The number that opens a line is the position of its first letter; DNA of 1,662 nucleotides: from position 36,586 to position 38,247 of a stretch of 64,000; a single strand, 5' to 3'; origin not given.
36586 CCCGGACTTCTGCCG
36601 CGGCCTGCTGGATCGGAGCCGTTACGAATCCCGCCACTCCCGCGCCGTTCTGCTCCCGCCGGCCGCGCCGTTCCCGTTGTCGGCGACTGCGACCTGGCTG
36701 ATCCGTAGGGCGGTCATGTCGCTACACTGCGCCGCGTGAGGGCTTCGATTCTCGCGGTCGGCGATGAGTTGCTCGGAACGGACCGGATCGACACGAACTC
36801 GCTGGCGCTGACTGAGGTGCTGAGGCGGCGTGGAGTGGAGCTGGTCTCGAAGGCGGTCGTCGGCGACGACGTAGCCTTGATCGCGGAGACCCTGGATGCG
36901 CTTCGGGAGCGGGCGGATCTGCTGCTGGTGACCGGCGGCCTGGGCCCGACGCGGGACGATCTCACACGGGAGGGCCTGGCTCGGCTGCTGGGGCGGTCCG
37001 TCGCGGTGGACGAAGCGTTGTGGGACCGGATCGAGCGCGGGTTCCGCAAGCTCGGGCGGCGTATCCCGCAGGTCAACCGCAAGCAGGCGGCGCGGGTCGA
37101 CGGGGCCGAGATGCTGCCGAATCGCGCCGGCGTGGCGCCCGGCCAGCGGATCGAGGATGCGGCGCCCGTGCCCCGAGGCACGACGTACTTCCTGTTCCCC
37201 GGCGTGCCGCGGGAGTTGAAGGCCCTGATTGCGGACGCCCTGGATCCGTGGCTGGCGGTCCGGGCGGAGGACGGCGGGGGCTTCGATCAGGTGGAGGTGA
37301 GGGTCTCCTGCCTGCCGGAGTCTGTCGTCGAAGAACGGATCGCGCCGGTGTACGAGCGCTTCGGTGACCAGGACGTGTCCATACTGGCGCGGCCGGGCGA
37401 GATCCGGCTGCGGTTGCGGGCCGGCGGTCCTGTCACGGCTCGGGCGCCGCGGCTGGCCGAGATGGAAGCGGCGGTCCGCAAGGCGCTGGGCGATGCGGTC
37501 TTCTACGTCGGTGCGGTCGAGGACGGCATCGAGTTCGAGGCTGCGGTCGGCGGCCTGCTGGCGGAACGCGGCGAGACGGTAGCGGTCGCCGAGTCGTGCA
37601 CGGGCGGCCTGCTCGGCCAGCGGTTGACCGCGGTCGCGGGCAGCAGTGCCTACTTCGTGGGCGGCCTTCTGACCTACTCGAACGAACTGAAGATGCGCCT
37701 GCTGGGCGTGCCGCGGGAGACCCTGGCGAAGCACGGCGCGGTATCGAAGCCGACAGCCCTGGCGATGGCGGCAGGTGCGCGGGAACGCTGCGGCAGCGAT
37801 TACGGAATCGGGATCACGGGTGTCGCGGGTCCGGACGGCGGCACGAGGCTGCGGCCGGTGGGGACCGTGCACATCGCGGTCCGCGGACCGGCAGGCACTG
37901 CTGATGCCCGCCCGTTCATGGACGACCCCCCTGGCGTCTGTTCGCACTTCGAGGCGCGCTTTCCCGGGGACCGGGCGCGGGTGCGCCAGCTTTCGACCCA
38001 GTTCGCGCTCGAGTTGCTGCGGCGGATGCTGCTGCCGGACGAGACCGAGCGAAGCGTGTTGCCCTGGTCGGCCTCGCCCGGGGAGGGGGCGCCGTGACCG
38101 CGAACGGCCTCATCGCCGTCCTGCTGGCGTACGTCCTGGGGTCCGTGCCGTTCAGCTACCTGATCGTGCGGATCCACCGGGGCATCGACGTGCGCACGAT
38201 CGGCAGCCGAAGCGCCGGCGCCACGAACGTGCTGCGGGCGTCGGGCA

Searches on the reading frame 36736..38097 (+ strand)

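Call 5: search_protein_families(library=pfam, proteins=[window:36736-38097:+], max_evalue=0.01)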
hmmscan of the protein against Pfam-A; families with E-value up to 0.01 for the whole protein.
window:36736-38097:+ (453 aa): 3 families
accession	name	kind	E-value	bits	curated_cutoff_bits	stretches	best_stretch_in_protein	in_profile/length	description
PF02464.23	CinA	-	6.2e-52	175.8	23.5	1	268-432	5-155/155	Competence-damaged protein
PF00994.29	MoCF_biosynth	-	2.1e-29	102.5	26.6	1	5-173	2-142/144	Probable molybdopterin binding domain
PF18146.6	CinA_KH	-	1.5e-08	35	27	1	190-256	6-72/73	Damage-inducible protein CinA KH domain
